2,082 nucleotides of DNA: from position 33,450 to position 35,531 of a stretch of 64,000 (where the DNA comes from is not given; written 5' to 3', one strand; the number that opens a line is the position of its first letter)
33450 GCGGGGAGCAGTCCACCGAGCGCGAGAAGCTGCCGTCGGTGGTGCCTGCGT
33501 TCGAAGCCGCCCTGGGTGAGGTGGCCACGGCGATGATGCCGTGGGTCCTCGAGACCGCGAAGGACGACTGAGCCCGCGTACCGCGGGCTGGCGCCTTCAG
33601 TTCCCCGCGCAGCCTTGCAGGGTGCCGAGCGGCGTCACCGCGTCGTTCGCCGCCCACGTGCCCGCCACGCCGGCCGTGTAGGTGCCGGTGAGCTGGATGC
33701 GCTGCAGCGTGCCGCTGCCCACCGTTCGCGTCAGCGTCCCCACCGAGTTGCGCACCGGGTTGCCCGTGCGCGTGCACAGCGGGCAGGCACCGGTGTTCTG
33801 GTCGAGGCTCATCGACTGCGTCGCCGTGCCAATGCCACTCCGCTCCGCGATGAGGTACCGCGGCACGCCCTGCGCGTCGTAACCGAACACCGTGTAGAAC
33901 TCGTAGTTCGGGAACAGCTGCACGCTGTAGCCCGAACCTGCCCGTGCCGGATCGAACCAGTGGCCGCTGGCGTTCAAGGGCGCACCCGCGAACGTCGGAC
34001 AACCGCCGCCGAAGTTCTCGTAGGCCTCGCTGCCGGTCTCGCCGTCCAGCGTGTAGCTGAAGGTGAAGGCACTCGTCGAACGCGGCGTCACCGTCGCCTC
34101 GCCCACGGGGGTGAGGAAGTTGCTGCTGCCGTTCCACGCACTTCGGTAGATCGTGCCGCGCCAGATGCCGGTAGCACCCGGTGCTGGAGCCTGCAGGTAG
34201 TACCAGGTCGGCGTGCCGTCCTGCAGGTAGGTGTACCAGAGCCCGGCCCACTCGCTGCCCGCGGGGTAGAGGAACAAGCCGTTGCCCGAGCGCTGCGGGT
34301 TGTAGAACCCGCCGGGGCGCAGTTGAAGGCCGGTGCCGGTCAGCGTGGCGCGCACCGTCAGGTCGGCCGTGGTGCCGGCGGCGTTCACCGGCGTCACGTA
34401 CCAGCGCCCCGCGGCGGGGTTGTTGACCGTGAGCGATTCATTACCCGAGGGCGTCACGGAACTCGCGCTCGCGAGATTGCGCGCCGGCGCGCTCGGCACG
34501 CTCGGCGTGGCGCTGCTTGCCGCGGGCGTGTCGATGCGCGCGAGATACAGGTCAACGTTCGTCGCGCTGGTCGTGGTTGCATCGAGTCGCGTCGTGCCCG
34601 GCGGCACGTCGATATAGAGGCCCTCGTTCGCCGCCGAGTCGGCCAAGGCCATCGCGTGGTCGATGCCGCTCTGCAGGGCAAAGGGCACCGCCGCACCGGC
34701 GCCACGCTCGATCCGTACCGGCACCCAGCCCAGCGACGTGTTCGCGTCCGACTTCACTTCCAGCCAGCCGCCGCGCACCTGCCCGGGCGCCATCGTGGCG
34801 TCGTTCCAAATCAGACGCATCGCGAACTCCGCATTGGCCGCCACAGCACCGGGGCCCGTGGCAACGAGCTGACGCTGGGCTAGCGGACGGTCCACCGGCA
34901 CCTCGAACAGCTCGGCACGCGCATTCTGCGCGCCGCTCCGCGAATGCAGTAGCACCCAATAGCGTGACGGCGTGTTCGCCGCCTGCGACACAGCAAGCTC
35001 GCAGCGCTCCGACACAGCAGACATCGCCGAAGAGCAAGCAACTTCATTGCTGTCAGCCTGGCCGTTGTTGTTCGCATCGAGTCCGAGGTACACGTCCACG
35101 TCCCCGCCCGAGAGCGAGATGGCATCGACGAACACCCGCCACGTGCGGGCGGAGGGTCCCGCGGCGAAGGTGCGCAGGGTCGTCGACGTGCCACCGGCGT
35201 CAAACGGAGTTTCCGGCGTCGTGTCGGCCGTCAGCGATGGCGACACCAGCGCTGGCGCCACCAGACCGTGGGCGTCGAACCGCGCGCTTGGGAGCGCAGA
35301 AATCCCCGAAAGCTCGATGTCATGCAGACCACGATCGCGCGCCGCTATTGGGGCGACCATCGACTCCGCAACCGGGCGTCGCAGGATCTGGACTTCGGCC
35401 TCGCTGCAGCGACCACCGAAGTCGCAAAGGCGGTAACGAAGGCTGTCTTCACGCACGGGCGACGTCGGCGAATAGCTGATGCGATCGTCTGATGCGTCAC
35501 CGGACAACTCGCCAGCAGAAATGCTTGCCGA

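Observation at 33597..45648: Three adjacent giant secreted hydrolases and a distant giant adhesin carry the same ~580-aa C-terminal cassette: a tag-defined exoprotein family with no visible partner machinery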

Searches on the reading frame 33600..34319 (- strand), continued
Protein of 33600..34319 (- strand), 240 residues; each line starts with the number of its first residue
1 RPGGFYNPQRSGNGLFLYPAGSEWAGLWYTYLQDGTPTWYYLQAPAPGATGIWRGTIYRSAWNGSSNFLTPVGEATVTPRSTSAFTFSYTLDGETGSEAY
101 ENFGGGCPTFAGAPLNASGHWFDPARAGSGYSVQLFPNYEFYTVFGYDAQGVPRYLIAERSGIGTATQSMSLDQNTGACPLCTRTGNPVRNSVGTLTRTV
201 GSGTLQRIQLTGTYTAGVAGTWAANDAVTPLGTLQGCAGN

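Call 69: find_encoding_contigs(protein=P0211, flank=8000, max_places=3)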
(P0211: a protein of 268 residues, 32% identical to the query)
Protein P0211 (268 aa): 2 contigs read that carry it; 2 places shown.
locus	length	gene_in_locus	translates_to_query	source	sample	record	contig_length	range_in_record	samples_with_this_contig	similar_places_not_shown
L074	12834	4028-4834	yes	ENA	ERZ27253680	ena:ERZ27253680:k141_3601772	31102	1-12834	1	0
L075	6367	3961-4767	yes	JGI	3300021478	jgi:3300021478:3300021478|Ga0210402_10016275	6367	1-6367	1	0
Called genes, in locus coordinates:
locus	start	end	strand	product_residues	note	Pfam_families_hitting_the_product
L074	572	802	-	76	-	-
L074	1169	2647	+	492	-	PF25390:WD40_RLD, PF02368:Big_2, PF13540:RCC1_2, PF00415:RCC1, PF13540:RCC1_2, PF00415:RCC1, PF25390:WD40_RLD, PF00415:RCC1, +1 more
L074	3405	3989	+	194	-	-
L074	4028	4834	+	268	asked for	-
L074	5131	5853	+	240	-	PF00230:MIP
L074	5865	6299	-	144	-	-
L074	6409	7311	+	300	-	-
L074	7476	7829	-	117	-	-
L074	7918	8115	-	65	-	-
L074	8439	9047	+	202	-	PF04367:DUF502 (weak)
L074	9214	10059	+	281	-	PF09865:DUF2092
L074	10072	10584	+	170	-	-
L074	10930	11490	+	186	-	PF04366:Ysc84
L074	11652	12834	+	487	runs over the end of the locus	PF05552:MS_channel_1st_1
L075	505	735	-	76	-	-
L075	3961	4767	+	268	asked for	-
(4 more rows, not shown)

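Call 74: search_protein_families(library=pfam, proteins=[L058:4868-7123:+, L066:10314-11885:+, L018:6211-6837:+, L057:6147-7499:-, L069:5410-6309:+, L062:11666-12751:+, L066:5614-6654:-, L040:9113-10033:+, L023:15519-18986:-, L015:5422-6771:+], max_evalue=0.001)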
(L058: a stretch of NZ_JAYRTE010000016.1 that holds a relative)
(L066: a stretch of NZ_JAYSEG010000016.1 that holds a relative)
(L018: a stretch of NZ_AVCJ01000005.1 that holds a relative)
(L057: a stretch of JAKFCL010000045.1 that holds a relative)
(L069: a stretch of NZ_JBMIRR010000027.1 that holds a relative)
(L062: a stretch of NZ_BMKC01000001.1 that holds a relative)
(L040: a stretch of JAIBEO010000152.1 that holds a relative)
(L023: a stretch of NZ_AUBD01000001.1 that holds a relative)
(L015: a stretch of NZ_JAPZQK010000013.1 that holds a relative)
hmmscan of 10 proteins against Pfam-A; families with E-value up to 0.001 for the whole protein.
L058:4868-7123:+ (752 aa): 7 families
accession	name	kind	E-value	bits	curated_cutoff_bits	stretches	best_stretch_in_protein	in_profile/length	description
PF01138.27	RNase_PH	-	2.3e-59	199.9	25.5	2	68-197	4-130/130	3' exoribonuclease family, domain 1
PF03725.20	RNase_PH_C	-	1.9e-22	79.4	20.8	2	200-263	1-66/67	3' exoribonuclease family, domain 2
PF00575.29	S1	-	1.1e-20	74.3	22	1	674-745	2-74/74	S1 RNA binding domain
PF03726.19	PNPase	-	1.9e-14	54.3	24.6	1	297-374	4-80/81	Polyribonucleotide nucleotidyltransferase, RNA binding domain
PF00013.35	KH_1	-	7.3e-13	48.5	21.5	1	612-669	3-66/66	KH domain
PF23459.1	S1_RRP5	-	5.1e-06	27.4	27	1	675-737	2-64/72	RRP5 S1 domain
PF24685.1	OB_RRP5_4th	-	0.00046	20.6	31.5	0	701-734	38-71/92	RRP5 OB-fold domain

L066:10314-11885:+ (524 aa): 4 families
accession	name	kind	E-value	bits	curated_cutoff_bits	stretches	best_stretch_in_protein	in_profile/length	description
PF00155.27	Aminotran_1_2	-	1.1e-57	196.3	19.7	1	170-521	4-361/361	Aminotransferase class I and II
PF01053.26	Cys_Met_Meta_PP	-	7.1e-08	31.8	27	1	227-341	67-175/381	Cys/Met metabolism PLP-dependent enzyme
PF01041.23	DegT_DnrJ_EryC1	-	1.3e-06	28.3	19.8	1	231-339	43-145/360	DegT/DnrJ/EryC1/StrS aminotransferase family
PF00266.25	Aminotran_5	-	0.0001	21.8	21.5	1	226-340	59-176/371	Aminotransferase class-V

L018:6211-6837:+ (209 aa): 1 family
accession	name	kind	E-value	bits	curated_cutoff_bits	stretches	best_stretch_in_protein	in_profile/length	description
PF00430.23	ATP-synt_B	-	1.4e-30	106.5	28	1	59-189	1-131/132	ATP synthase B/B' CF(0)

L057:6147-7499:- (451 aa): 0 families

L069:5410-6309:+ (300 aa): 0 families

L062:11666-12751:+ (362 aa): 1 family
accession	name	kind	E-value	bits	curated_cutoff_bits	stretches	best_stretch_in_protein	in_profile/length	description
PF00795.27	CN_hydrolase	-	7.1e-28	98.1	23.2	1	101-345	1-254/256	Carbon-nitrogen hydrolase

L066:5614-6654:- (347 aa): 1 family
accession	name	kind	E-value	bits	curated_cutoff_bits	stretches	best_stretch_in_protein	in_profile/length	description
PF03379.19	CcmB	-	2.3e-65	220.4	24.9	1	135-344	6-215/215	CcmB protein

L040:9113-10033:+ (307 aa): 1 family
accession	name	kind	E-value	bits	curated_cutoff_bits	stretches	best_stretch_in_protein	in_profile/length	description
PF00231.24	ATP-synt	-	2.3e-102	343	39.9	1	25-307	3-285/285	ATP synthase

L023:15519-18986:- (1156 aa): 2 families
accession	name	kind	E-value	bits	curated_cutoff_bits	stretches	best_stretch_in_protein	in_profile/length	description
PF00330.25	Aconitase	-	8.8e-167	556.2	28.7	1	333-822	11-463/463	Aconitase family (aconitate hydratase)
PF00694.25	Aconitase_C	-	4.3e-43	147.2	22.8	1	952-1078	3-129/131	Aconitase C-terminal domain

L015:5422-6771:+ (450 aa): 2 families
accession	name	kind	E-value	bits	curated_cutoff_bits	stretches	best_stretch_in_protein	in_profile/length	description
PF03462.23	PCRF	-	2.9e-55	187.5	24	1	107-295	3-194/194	PCRF domain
PF00472.26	RF-1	-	1.1e-43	148.3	35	1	303-412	1-116/116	RF-1 domain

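Call 78: search_solved_structures(query=A3, max_evalue=10)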
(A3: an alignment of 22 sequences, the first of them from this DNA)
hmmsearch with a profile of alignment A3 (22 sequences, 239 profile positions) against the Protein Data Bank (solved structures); distinct sequences matched with E-value up to 10: 4.
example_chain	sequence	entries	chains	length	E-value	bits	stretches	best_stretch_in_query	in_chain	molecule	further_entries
9fqr_Hb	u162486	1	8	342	1.8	11.3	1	3-47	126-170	Probable inactive peptidyl-prolyl cis-trans isomerase-like 6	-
7dmp_A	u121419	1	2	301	1.8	11.2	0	2-33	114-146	Radial spoke head 1 homolog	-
8wzb_F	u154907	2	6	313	2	11.1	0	2-33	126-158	Radial spoke head 1 homolog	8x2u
8j07_A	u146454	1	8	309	2.6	10.7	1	3-47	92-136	Radial spoke head 1 homolog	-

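Call 80: find_encoding_contigs(protein=P0151, flank=10000, max_places=2)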
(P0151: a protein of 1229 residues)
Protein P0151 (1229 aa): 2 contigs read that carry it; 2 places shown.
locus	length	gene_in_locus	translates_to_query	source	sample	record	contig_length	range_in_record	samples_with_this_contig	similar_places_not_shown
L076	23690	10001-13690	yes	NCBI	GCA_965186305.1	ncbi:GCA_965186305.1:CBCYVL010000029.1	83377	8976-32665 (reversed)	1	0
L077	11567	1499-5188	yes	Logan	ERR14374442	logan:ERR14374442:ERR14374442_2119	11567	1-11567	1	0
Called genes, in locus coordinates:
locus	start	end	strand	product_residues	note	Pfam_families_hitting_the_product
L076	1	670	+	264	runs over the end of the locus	PF01497:Peripla_BP_2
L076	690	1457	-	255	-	PF02592:Vut_1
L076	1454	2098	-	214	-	PF04367:DUF502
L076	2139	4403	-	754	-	PF00069:Pkinase, PF07714:PK_Tyr_Ser-Thr, PF03781:FGE-sulfatase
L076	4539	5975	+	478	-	PF01523:PmbA_TldD_1st, PF19290:PmbA_TldD_2nd, PF19289:PmbA_TldD_3rd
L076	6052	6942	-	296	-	PF03668:RapZ-like_N, PF22740:PapZ_C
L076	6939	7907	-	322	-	PF02603:Hpr_kinase_N, PF07475:Hpr_kinase_C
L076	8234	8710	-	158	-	PF00359:PTS_EIIA_2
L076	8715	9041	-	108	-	PF02482:Ribosomal_S30AE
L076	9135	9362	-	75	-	-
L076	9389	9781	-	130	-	PF11697:DUF3293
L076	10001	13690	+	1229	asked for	PF05922:Inhibitor_I9 (weak), PF00082:Peptidase_S8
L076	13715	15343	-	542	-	PF01425:Amidase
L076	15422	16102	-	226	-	-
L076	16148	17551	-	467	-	PF03283:PAE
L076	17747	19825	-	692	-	PF13426:PAS_9 (weak), PF00990:GGDEF, PF00563:EAL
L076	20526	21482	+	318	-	PF01145:Band_7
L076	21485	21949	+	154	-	PF01957:NfeD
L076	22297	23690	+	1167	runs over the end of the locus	PF02463:SMC_N, PF13175:AAA_15, PF13304:AAA_21 (weak), PF13476:AAA_23, PF06470:SMC_hinge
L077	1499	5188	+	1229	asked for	PF05922:Inhibitor_I9 (weak), PF00082:Peptidase_S8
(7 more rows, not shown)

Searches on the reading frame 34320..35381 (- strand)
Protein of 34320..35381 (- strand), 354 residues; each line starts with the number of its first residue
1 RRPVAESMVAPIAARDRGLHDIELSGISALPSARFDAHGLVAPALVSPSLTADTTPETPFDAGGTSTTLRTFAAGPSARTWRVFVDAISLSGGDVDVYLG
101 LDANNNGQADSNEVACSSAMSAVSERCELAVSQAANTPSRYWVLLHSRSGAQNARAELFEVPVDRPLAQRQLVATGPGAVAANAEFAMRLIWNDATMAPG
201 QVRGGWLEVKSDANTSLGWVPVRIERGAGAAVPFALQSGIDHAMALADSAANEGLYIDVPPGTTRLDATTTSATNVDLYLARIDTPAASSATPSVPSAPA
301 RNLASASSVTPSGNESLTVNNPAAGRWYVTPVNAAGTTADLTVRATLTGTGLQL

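Call 49: predict_structure(alignment_id=A2)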
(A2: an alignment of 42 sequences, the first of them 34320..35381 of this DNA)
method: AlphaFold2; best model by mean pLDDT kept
length: 354 residues; sequences in the alignment: 42
mean_pLDDT: 92.7   pTM: 0.88
mean pLDDT of the five models: 92.7, 92.3, 92.0, 91.8, 91.3
residues with pLDDT >= 90: 307; 70-90: 26; 50-70: 15; < 50: 6
segments of 3 or more residues with pLDDT < 50: 1-5
pLDDT, mean of each block of 10 residues (from residue 1): 57 89 93 95 97 94 94 97 97 94 97 95 91 98 96 97 81 96 96 95 96 93 94 96 97 96 97 98 74 85 97 97 96 97 96 58
secondary structure, 60 per line:
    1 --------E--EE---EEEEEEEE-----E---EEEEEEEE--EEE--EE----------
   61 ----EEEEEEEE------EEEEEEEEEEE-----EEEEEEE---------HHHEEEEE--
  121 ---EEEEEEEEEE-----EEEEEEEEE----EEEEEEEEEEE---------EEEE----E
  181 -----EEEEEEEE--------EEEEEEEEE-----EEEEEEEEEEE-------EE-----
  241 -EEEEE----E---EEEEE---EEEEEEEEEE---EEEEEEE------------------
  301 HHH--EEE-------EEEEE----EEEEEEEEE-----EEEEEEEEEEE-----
elements in order: E17-24 E34-41 E44-46 E65-72 E79-89 E95-101 E114-118 E124-133 E139-147 E152-162 E172-175 E186-193 E202-210 E216-226 E242-246 E255-259 E263-272 E276-282 E306-308 E316-320 E325-333 E339-349
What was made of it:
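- On PPC / pre-peptidase C-terminal domain (PF04151): AF2 model with pLDDT 92.7 (call 49).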

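Call 54: fold_search(model_id=the predicted structure, library=pdb)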
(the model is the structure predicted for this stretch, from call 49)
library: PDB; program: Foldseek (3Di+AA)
matches with E <= 10: 1766; with E <= 0.001: 41
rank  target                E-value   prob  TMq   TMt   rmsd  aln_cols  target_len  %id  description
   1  8v38_A                1.4e-07  1.00  0.24  0.14  17.1       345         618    9  Structure of the human systemic RNAi defective transmembrane protein 1 (hSIDT1) (released 2024-06-26)
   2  5iku                  2.6e-07  1.00  0.22  0.31  17.8       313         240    9  Crystal structure of the Hathewaya histolytica ColG tandem collagen-binding domain s3as3b in the presence of calcium at  (released 2017-03-15)
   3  8kcx_A                6.3e-07  1.00  0.24  0.16  17.4       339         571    8  Cryo-EM structure of human SIDT1 (released 2024-06-12)
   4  8k11_A                9.5e-07  1.00  0.22  0.29  17.3       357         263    8  SID1 transmembrane family member 2 (released 2024-07-10)
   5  8k1b_A                1.0e-06  1.00  0.25  0.34  15.4       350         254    8  SID1 transmembrane family member 1 (released 2024-07-10)
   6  7y63_A                1.0e-06  1.00  0.23  0.14  18.7       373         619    9  ApoSIDT2-pH7.4 (released 2023-06-21)
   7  8jun_A                1.2e-06  1.00  0.26  0.14  18.7       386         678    8  Cryo-EM structure of SIDT1 E555Q mutant (released 2023-11-15)
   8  9m8u_A                1.5e-06  1.00  0.24  0.14  16.8       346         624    9  Cryo-EM structure of human SIDT1 (released 2026-03-18)
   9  7y69_A                1.5e-06  1.00  0.23  0.14  17.5       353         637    9  ApoSIDT2-pH5.5 (released 2023-06-21)
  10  8woq_A                1.6e-06  1.00  0.25  0.14  17.2       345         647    9  Cryo-EM structure of human SIDT1 protein with C1 symmetry at neutral pH (released 2024-03-20)
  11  8kcw_A                1.8e-06  1.00  0.25  0.15  17.0       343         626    9  Cryo-EM structure of human SIDT1 bound to cholesterol (released 2024-06-12)
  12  8wos_A                1.9e-06  1.00  0.26  0.15  18.7       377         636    9  Cryo-EM structure of human SIDT1 protein with C1 symmetry at low pH (released 2024-03-20)
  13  8j6m_A                2.7e-06  1.00  0.23  0.13  15.4       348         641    9  SIDT1 protein (released 2024-05-01)
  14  8k13_A                4.3e-06  1.00  0.22  0.15  15.0       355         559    9  SID1 transmembrane family member 1 (released 2024-07-10)
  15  8jul_A                6.2e-06  1.00  0.25  0.15  17.1       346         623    9  Cryo-EM structure of SIDT1 in complex with phosphatidic acid (released 2023-11-15)
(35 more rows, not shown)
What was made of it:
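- On PPC / pre-peptidase C-terminal domain (PF04151): Foldseek match to 5iku at E=2.6e-7 (call 54).
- A high-confidence model (call 49) best matches the ColG tandem collagen-binding domains and other tandem binding sandwiches (call 54).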
